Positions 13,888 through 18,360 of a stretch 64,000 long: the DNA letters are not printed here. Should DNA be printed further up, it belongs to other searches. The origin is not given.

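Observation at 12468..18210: Paralogous pair of atypical GT-B-like genes. The second is a 1390-aa fusion ending in a phosphodiester-glycosidase (NAGPA-like) domain, and the pair is separated by a MITE.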

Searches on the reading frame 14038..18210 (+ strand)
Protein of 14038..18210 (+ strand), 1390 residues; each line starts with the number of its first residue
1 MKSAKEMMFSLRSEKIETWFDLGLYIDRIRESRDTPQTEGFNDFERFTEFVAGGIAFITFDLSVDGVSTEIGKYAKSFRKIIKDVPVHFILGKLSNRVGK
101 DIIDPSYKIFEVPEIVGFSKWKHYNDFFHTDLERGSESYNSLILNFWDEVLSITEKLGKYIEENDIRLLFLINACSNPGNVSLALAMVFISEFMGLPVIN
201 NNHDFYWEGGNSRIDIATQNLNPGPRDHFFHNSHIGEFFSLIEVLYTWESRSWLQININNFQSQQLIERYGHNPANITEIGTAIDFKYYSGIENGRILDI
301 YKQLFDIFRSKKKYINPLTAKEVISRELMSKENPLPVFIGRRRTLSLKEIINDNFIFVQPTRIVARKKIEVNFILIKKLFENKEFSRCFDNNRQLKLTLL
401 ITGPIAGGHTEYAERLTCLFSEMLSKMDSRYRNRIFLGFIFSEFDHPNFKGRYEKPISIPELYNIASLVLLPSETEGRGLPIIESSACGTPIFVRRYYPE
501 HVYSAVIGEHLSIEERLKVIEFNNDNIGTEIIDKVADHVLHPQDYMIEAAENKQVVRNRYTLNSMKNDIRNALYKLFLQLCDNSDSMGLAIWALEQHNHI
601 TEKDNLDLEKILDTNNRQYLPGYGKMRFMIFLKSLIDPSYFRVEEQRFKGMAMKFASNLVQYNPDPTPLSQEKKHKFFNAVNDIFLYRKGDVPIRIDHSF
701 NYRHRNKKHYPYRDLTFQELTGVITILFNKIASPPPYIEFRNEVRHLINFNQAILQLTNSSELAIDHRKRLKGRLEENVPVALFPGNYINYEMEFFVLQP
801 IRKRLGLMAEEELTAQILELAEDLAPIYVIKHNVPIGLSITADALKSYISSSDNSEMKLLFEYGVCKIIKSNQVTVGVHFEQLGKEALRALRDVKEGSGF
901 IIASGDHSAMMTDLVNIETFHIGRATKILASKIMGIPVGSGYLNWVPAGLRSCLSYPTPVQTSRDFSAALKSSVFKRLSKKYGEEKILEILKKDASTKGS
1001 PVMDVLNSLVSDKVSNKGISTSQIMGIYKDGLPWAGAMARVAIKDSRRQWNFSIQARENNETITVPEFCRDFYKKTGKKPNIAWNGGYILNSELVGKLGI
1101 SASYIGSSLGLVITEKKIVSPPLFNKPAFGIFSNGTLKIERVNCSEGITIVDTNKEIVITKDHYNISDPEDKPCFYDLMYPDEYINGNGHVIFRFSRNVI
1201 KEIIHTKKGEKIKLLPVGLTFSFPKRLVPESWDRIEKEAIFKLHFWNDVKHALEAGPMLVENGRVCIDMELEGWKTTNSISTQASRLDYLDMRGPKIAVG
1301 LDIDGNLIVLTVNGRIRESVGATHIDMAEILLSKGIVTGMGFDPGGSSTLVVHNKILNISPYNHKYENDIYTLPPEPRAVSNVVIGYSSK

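Call 6: search_protein_families(library=pfam, proteins=[window:14038-18210:+], max_evalue=1)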
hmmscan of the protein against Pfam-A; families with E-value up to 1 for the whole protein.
window:14038-18210:+ (1390 aa): 6 families
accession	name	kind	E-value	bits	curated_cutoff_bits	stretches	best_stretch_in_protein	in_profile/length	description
PF09992.14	NAGPA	-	2.5e-16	60.8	25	1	1237-1383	59-165/169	Phosphodiester glycosidase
PF00534.26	Glycos_transf_1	-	3.3e-07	30.4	26.4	1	456-498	83-125/172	Glycosyl transferases group 1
PF13692.12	Glyco_trans_1_4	-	0.00017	22.3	27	1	449-496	63-107/142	Glycosyl transferases group 1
PF00349.27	Hexokinase_1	-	0.029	14.6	24.3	1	1180-1224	91-140/201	Hexokinase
PF20706.3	GT4-conflict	-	0.067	12.6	26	1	462-495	278-311/385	Family 4 Glycosyltransferase in conflict systems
PF12564.13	TypeIII_RM_meth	-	0.48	11.2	25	0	374-389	3-18/56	Type III restriction/modification enzyme methylation subunit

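Call 7: search_protein_families(library=ncbifam, proteins=[window:14038-18210:+], max_evalue=1)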
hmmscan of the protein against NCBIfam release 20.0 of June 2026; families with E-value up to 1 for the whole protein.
window:14038-18210:+ (1390 aa): 4 families
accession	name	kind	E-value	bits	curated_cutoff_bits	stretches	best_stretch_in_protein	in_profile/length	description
NF041101.1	manno_glu_gly_synth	equivalog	2.1e-08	33.4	640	2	346-572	216-430/431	mannosylglucosylglycerate synthase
TIGR04047.1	MSMEG_0565_glyc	hypoth_equivalog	0.00039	19.6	259.85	1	458-499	269-310/373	MSMEG_0565 family glycosyltransferase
TIGR03449.1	mycothiol_MshA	equivalog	0.0072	15.3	462.5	1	460-493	298-331/406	D-inositol-3-phosphate glycosyltransferase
TIGR03999.1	thiol_BshA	equivalog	0.019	13.9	273.7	1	458-494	265-301/375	N-acetyl-alpha-D-glucosaminyl L-malate synthase BshA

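Call 15: find_homologous_proteins(query=window:14038-18210:+)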
Query window:14038-18210:+ (1390 aa): 799 proteins with E <= 0.001 among 8000 candidates; the best 120 are listed.
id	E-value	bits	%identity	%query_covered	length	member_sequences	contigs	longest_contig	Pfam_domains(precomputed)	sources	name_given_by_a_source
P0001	0.0e+0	3165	99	100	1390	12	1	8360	PF00534.27,PF09992.15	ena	-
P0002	0.0e+0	2423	74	100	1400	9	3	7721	PF00534.27,PF09992.15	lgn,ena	-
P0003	0.0e+0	2388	73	100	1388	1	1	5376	PF00534.27,PF09992.15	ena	-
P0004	0.0e+0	2351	71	100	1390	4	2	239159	PF00534.27,PF09992.15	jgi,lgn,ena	-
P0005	0.0e+0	2350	72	100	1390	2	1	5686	PF00534.27,PF09992.15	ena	-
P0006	0.0e+0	2348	73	100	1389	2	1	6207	PF00534.27,PF09992.15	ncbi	-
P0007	0.0e+0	2292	70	100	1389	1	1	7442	PF00534.27,PF09992.15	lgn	-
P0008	0.0e+0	2225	68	100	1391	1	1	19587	PF00534.27,PF09992.15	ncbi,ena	-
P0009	0.0e+0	1734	56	99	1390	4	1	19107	PF00534.27,PF09992.15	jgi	jgi:hypothetical protein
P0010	0.0e+0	1670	53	99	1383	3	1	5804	PF09992.15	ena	-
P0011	0.0e+0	1663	53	99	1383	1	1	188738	PF09992.15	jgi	jgi:phosphodiester glycosidase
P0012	0.0e+0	1654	53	99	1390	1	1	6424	PF00534.27,PF09992.15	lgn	-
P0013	0.0e+0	1643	53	99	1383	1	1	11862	PF00534.27,PF09992.15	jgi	jgi:glycosyltransferase involved in cell wall biosynthesis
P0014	0.0e+0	1643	53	99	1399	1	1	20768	PF00534.27,PF09992.15,PF13692.13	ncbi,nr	ncbi:phosphodiester glycosidase family protein [bacterium AH-315-M05]|nr:phosphodiester glycosidase 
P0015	0.0e+0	1639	52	99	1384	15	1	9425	PF00534.27,PF09992.15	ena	-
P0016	0.0e+0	1635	52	99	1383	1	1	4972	PF00534.27,PF09992.15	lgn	-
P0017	0.0e+0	1634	52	99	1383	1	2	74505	PF00534.27,PF09992.15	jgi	jgi:hypothetical protein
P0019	0.0e+0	1620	51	99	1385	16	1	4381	PF00534.27,PF09992.15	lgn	-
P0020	0.0e+0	1619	53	99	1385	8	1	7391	PF09992.15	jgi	jgi:hypothetical protein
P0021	0.0e+0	1614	52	99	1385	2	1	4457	PF00534.27,PF09992.15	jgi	jgi:hypothetical protein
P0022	0.0e+0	1605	51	100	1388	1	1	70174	PF00534.27,PF09992.15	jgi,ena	-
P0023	0.0e+0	1604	51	99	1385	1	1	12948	PF00534.27,PF09992.15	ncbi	-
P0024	0.0e+0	1604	51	99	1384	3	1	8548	PF00534.27,PF09992.15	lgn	-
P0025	0.0e+0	1601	52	99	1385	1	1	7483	PF00534.27,PF09992.15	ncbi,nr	ncbi:MAG: phosphodiester glycosidase family protein [Anaerolineaceae bacterium]|nr:phosphodiester gl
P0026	0.0e+0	1600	51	99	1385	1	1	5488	PF00534.27,PF09992.15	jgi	-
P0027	0.0e+0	1599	51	99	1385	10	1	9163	PF00534.27,PF09992.15,PF13692.13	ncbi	-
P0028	0.0e+0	1598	53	99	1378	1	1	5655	PF09992.15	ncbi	-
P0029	0.0e+0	1593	51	99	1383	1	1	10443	PF00534.27,PF09992.15,PF13692.13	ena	-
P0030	0.0e+0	1587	52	100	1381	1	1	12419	PF09992.15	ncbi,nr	ncbi:hypothetical protein GOV09_00740 [Candidatus Woesearchaeota archaeon]|nr:hypothetical protein [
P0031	0.0e+0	1586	51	100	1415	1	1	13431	PF00534.27,PF09992.15,PF13692.13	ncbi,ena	-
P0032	0.0e+0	1582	51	99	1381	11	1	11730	PF00534.27,PF09992.15,PF13692.13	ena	-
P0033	0.0e+0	1582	52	100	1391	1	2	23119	PF00534.27,PF09992.15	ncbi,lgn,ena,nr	ncbi:MAG: phosphodiester glycosidase family protein [Bacteroidales bacterium]|nr:phosphodiester glyc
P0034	0.0e+0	1580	51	100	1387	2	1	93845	PF00534.27,PF09992.15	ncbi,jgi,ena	-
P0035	0.0e+0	1580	51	100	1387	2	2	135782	PF00534.27,PF09992.15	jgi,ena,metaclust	metaclust:\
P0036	0.0e+0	1578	51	99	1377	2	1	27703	PF09992.15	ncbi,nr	ncbi:MAG: hypothetical protein GXP63_05490 [DPANN group archaeon]|nr:hypothetical protein [DPANN gro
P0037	0.0e+0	1573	51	100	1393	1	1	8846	PF00534.27,PF09992.15,PF13692.13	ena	-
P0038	0.0e+0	1570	51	100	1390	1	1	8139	PF00534.27,PF09992.15,PF13692.13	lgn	-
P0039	0.0e+0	1568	50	99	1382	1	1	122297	PF09992.15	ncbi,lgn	-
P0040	0.0e+0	1567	51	100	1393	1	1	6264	PF00534.27,PF09992.15,PF13692.13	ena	-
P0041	0.0e+0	1567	51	99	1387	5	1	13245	PF00534.27,PF09992.15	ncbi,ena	-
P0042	0.0e+0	1567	51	100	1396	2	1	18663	PF00534.27,PF09992.15,PF13692.13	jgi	jgi:hypothetical protein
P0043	0.0e+0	1564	49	100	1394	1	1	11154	PF00534.27,PF09992.15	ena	-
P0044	0.0e+0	1560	50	99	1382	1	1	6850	PF00534.27,PF09992.15,PF13692.13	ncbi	-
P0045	0.0e+0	1559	51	100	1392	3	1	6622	PF00534.27,PF09992.15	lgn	-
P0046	0.0e+0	1556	51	100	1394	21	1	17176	PF00534.27,PF09992.15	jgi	-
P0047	0.0e+0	1556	51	100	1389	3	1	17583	PF00534.27,PF09992.15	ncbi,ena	-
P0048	0.0e+0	1555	50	100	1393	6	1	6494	PF00534.27,PF09992.15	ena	-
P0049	0.0e+0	1554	50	100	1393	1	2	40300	PF00534.27,PF09992.15,PF13692.13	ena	-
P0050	0.0e+0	1552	50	99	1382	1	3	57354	PF00534.27,PF09992.15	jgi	-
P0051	0.0e+0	1552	50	99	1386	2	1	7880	PF00534.27,PF09992.15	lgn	-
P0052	0.0e+0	1551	51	100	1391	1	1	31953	PF00534.27,PF09992.15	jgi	-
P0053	0.0e+0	1550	51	100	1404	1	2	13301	PF00534.27,PF09992.15,PF13692.13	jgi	-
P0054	0.0e+0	1547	50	100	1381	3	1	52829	PF09992.15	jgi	jgi:hypothetical protein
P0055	0.0e+0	1546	51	100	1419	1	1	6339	PF00534.27,PF09992.15,PF13692.13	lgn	-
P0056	0.0e+0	1546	50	100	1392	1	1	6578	PF00534.27,PF09992.15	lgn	-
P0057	0.0e+0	1545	50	99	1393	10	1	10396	PF00534.27,PF09992.15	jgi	jgi:hypothetical protein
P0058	0.0e+0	1541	51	100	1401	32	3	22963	PF00534.27,PF09992.15,PF13692.13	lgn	-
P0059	0.0e+0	1536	49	100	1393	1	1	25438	PF00534.27,PF09992.15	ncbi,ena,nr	ncbi:MAG: hypothetical protein COB85_01265 [Bacteroidetes bacterium]|nr:MAG: hypothetical protein CO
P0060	0.0e+0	1536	51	100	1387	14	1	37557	PF00534.27,PF09992.15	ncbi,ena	-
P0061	0.0e+0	1534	49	99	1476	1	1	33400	PF00534.27,PF09992.15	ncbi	ncbi:MAG: phosphodiester glycosidase family protein [Bacteroidota bacterium]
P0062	0.0e+0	1534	50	100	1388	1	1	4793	PF00534.27,PF09992.15,PF13692.13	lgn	-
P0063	0.0e+0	1532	50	100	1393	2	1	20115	PF00534.27,PF09992.15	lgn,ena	-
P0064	0.0e+0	1532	49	100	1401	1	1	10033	PF00534.27,PF09992.15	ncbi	-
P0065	0.0e+0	1530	49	100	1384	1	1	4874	PF09992.15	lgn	-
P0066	0.0e+0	1530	49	99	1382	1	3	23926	PF09992.15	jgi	jgi:glycosyltransferase involved in cell wall biosynthesis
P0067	0.0e+0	1530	50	100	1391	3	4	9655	PF00534.27,PF09992.15,PF13692.13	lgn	-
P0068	0.0e+0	1528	49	99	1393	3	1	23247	PF00534.27,PF09992.15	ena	-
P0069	0.0e+0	1528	50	99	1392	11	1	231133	PF00534.27,PF09992.15,PF13692.13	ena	-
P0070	0.0e+0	1526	50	100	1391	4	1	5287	PF00534.27,PF09992.15,PF13692.13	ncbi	-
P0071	0.0e+0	1526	49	100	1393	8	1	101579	PF00534.27,PF09992.15,PF13692.13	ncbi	-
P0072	0.0e+0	1523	49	99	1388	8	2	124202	PF00534.27,PF09992.15,PF13692.13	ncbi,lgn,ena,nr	ncbi:MAG: phosphodiester glycosidase family protein [Bacteroidales bacterium]|nr:phosphodiester glyc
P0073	0.0e+0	1522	50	100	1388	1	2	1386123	PF00534.27,PF09992.15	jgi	jgi:Phosphodiester glycosidase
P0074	0.0e+0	1522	50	100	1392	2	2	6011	PF00534.27,PF09992.15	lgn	-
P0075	0.0e+0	1522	49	99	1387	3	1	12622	PF00534.27,PF09992.15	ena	-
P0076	0.0e+0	1521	49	100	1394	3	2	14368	PF00534.27,PF09992.15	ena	-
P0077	0.0e+0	1520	51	100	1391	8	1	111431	PF00534.27,PF09992.15,PF13692.13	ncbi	-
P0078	0.0e+0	1520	49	99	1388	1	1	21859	PF00534.27,PF09992.15,PF13692.13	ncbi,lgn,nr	ncbi:MAG: phosphodiester glycosidase family protein [Bacteroidales bacterium]|nr:phosphodiester glyc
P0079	0.0e+0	1519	49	100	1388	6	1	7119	PF00534.27,PF09992.15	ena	-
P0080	0.0e+0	1519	50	100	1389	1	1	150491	PF00534.27,PF09992.15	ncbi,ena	-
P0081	0.0e+0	1519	50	100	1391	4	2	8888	PF00534.27,PF09992.15,PF13692.13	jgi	jgi:hypothetical protein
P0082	0.0e+0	1519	50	99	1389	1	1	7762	PF00534.27,PF09992.15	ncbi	-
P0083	0.0e+0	1518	49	100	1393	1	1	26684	PF00534.27,PF09992.15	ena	-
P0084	0.0e+0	1517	49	100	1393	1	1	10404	PF00534.27,PF09992.15,PF13692.13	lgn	-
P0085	0.0e+0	1517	50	100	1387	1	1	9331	PF00534.27,PF09992.15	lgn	-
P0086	0.0e+0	1517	49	99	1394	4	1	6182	PF00534.27,PF09992.15,PF13692.13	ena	-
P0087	0.0e+0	1516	50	99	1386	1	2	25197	PF09992.15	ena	-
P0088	0.0e+0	1516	50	100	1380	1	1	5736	PF09992.15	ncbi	-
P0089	0.0e+0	1515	49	99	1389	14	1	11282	PF00534.27,PF09992.15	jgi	-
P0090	0.0e+0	1515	50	100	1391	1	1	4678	PF00534.27,PF09992.15,PF13692.13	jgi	-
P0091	0.0e+0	1513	50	99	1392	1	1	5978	PF00534.27,PF09992.15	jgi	jgi:hypothetical protein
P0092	0.0e+0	1512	50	99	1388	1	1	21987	PF00534.27,PF09992.15,PF13692.13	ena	-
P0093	0.0e+0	1511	49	99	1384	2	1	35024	PF00534.27,PF09992.15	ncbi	-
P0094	0.0e+0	1510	48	99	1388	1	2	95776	PF00534.27,PF09992.15,PF13692.13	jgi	jgi:Phosphodiester glycosidase/Glycosyl transferases group 1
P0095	0.0e+0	1509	48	100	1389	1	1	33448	PF00534.27,PF09992.15,PF13692.13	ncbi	ncbi:phosphodiester glycosidase family protein [Bacteroidota bacterium]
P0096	0.0e+0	1509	48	99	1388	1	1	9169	PF00534.27,PF09992.15,PF13692.13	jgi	-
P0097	0.0e+0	1507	49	99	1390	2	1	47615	PF00534.27,PF09992.15,PF13692.13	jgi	jgi:glycosyltransferase involved in cell wall biosynthesis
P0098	0.0e+0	1506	50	100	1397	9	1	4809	PF00534.27,PF09992.15,PF13692.13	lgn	-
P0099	0.0e+0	1505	49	100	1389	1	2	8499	PF09992.15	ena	-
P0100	0.0e+0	1504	50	100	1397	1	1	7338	PF00534.27,PF09992.15,PF13692.13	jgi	-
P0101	0.0e+0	1504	49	100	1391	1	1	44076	PF00534.27,PF09992.15,PF13692.13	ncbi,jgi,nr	ncbi:MAG: glycosyltransferase [Chlorobi bacterium]|nr:glycosyltransferase [Chlorobiota bacterium]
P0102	0.0e+0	1503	50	100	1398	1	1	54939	PF00534.27,PF09992.15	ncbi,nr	ncbi:MAG: phosphodiester glycosidase family protein [Bacteroidetes bacterium]|nr:phosphodiester glyc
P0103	0.0e+0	1502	50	100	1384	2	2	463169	PF00534.27,PF09992.15,PF13692.13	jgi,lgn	jgi:ribosomal protein S17E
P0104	0.0e+0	1502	49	99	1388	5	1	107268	PF00534.27,PF09992.15,PF13692.13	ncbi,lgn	-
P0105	0.0e+0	1502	50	100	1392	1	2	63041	PF00534.27,PF09992.15,PF13692.13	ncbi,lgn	-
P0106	0.0e+0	1501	50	100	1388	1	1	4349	PF00534.27,PF09992.15,PF13692.13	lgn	-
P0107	0.0e+0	1500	49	100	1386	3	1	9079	PF00534.27,PF09992.15,PF13692.13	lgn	-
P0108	0.0e+0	1499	49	99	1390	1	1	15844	PF00534.27,PF09992.15,PF13692.13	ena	-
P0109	0.0e+0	1498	49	99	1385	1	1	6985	PF00534.27,PF09992.15,PF13692.13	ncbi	-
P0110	0.0e+0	1498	50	99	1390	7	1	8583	PF00534.27,PF09992.15,PF13692.13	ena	-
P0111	0.0e+0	1496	49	100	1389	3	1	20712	PF00534.27,PF09992.15,PF13692.13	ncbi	-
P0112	0.0e+0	1496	50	99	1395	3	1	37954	PF00534.27,PF09992.15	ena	-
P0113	0.0e+0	1496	49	100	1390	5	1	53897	PF00534.27,PF09992.15,PF13692.13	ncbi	-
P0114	0.0e+0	1495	48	99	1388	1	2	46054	PF00534.27,PF09992.15,PF13692.13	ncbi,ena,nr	ncbi:MAG: phosphodiester glycosidase family protein [Bacteroidales bacterium]|nr:phosphodiester glyc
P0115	0.0e+0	1495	49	99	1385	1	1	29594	PF00534.27,PF09992.15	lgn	-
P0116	0.0e+0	1495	49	100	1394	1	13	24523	PF00534.27,PF09992.15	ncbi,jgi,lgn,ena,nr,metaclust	ncbi:MAG: hypothetical protein HN704_00935 [Bacteroidetes bacterium]|jgi:hypothetical protein|nr:hyp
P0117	0.0e+0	1494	48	99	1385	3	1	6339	PF00534.27,PF09992.15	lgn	-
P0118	0.0e+0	1494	49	100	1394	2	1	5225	PF00534.27,PF09992.15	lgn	-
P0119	0.0e+0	1494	50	99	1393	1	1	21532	PF00534.27,PF09992.15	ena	-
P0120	0.0e+0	1493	49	100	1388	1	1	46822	PF00534.27,PF09992.15,PF13692.13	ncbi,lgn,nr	ncbi:MAG: phosphodiester glycosidase family protein [Bacteroidales bacterium]|nr:phosphodiester glyc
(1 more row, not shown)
